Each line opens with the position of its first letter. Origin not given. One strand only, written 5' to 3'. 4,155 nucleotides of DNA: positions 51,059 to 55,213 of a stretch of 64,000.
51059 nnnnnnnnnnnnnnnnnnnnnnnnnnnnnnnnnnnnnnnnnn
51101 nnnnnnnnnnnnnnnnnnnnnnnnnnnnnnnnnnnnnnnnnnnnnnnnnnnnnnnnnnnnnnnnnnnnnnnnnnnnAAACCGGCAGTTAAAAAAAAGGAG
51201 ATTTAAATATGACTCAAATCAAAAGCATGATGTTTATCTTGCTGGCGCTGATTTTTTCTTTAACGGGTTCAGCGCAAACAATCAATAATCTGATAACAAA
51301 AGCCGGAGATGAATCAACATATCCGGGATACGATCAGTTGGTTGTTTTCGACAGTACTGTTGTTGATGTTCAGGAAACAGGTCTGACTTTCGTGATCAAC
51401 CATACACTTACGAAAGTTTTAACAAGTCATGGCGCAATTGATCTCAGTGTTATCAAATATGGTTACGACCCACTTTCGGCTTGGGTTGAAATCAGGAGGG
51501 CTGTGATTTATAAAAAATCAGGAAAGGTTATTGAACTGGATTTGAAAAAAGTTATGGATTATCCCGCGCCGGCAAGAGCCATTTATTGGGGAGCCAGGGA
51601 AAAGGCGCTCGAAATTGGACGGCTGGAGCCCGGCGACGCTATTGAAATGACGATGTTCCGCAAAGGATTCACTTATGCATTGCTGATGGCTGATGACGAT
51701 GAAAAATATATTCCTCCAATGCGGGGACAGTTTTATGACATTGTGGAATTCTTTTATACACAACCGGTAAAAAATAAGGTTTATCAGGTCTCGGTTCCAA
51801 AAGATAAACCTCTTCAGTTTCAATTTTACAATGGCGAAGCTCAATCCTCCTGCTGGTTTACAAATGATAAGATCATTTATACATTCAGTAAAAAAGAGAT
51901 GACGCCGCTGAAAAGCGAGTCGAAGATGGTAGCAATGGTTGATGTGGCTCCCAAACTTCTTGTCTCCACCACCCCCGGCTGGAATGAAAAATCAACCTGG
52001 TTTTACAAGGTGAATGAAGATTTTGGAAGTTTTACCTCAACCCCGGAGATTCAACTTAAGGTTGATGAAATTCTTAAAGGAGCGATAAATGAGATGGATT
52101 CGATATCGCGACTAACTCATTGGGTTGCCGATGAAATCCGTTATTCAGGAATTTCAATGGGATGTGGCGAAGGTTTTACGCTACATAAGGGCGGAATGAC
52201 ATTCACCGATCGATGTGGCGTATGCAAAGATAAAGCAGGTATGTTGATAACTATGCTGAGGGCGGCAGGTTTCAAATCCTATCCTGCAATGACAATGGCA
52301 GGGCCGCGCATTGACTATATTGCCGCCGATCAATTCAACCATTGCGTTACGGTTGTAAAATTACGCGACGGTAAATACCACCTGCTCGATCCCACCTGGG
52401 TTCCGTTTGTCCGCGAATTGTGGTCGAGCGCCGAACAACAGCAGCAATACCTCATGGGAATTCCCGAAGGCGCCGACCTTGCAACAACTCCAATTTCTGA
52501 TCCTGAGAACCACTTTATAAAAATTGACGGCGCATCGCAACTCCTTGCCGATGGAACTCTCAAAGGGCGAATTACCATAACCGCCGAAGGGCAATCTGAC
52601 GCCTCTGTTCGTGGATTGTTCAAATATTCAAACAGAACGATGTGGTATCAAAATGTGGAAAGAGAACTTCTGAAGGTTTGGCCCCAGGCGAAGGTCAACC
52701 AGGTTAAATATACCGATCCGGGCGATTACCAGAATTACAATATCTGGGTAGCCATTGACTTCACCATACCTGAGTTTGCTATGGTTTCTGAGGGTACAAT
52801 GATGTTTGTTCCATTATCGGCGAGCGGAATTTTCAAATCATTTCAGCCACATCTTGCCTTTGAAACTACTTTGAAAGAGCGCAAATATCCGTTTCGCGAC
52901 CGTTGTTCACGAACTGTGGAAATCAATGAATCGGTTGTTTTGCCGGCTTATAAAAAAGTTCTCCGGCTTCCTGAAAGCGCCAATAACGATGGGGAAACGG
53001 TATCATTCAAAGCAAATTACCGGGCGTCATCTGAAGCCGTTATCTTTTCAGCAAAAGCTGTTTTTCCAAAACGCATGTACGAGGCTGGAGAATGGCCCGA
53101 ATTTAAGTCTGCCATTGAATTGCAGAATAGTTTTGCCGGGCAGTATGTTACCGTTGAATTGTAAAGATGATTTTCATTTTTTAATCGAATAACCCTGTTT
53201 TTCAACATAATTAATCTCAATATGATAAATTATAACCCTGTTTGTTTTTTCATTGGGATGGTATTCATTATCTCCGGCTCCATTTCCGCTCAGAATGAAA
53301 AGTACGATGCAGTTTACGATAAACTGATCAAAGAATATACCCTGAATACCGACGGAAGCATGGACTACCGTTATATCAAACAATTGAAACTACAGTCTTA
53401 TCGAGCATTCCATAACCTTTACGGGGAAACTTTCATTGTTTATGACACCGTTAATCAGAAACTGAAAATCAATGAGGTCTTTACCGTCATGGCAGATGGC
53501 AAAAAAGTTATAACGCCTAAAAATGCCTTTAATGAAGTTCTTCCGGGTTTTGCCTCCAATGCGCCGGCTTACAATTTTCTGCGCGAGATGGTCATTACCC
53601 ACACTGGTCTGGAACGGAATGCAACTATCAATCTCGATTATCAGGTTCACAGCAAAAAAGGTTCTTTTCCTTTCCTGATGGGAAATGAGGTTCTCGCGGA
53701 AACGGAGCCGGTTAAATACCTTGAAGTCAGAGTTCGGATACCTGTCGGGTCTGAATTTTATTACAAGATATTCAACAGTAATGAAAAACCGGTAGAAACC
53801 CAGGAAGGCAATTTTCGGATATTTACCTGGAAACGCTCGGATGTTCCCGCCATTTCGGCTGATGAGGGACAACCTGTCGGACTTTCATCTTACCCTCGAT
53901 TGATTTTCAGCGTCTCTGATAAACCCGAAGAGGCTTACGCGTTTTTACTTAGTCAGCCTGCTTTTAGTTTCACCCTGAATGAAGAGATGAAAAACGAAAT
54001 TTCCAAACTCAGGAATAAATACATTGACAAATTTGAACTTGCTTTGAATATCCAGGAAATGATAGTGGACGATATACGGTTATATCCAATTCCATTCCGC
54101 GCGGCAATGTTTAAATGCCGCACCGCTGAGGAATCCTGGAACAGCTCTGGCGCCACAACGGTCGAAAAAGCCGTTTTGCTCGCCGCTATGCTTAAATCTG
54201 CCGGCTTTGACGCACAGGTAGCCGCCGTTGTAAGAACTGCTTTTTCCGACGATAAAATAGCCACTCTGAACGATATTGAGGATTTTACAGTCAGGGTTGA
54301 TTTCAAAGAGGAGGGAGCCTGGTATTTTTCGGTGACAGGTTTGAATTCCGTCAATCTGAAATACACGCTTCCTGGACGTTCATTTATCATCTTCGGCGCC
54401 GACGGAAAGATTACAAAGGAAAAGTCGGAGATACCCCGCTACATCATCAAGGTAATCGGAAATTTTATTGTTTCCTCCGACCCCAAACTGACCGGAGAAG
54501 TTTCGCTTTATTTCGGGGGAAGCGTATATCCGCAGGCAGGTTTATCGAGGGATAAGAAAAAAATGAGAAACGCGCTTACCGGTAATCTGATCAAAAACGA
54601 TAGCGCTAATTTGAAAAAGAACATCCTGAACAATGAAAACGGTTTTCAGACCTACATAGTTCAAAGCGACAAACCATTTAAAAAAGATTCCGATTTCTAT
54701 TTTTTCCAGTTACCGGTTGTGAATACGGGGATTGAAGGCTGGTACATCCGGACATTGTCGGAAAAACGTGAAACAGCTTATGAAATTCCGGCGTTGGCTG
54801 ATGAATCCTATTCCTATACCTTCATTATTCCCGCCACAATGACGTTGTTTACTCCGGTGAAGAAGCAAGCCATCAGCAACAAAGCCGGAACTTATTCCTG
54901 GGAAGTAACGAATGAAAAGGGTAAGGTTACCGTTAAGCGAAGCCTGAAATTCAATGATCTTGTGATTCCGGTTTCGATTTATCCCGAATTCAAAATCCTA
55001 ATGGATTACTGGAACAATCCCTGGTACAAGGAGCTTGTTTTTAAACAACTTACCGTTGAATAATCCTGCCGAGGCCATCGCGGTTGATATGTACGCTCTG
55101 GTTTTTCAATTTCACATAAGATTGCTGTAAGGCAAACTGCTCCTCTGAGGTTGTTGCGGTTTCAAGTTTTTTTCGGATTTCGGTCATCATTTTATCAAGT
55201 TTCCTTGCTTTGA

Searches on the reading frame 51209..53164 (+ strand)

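Call 13: search_protein_families(library=pfam, proteins=[window:51209-53164:+], max_evalue=0.00001)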
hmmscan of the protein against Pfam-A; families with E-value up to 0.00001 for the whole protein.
window:51209-53164:+ (651 aa): 2 families
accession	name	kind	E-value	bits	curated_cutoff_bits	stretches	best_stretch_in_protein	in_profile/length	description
PF12969.12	DUF3857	-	4.3e-31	108.7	24.6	1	64-233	9-168/170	Domain of Unknown Function with PDB structure (DUF3857)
PF01841.26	Transglut_core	-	9.4e-08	32.7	23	1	286-395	5-108/108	Transglutaminase-like superfamily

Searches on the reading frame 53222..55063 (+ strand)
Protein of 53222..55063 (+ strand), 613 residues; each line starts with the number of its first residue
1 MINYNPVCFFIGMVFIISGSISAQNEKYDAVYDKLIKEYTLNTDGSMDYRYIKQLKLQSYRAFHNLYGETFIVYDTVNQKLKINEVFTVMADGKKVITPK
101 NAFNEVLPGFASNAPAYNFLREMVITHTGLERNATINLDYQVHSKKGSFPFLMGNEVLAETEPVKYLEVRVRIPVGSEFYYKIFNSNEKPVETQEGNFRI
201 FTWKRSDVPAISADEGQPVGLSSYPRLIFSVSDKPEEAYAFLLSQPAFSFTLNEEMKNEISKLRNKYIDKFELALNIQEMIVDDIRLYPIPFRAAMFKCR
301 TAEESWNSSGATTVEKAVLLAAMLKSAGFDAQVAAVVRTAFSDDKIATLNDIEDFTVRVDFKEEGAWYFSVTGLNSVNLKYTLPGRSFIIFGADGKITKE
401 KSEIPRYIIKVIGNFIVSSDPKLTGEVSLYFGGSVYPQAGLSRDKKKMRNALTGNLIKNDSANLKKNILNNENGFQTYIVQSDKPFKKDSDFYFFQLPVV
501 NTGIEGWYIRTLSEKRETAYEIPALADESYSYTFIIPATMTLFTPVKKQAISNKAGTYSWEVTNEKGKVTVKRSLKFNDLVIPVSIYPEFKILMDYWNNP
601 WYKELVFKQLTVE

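Call 13: search_protein_families(library=pfam, proteins=[window:53222-55063:+], max_evalue=0.00001)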
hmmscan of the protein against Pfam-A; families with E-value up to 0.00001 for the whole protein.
window:53222-55063:+ (613 aa): 2 families
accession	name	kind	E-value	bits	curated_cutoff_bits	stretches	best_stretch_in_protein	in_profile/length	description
PF12969.12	DUF3857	-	1.8e-30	106.6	24.6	1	44-211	2-169/170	Domain of Unknown Function with PDB structure (DUF3857)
PF12970.12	DUF3858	-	1.4e-22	80.4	27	1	492-607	1-116/116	Domain of Unknown Function with PDB structure (DUF3858)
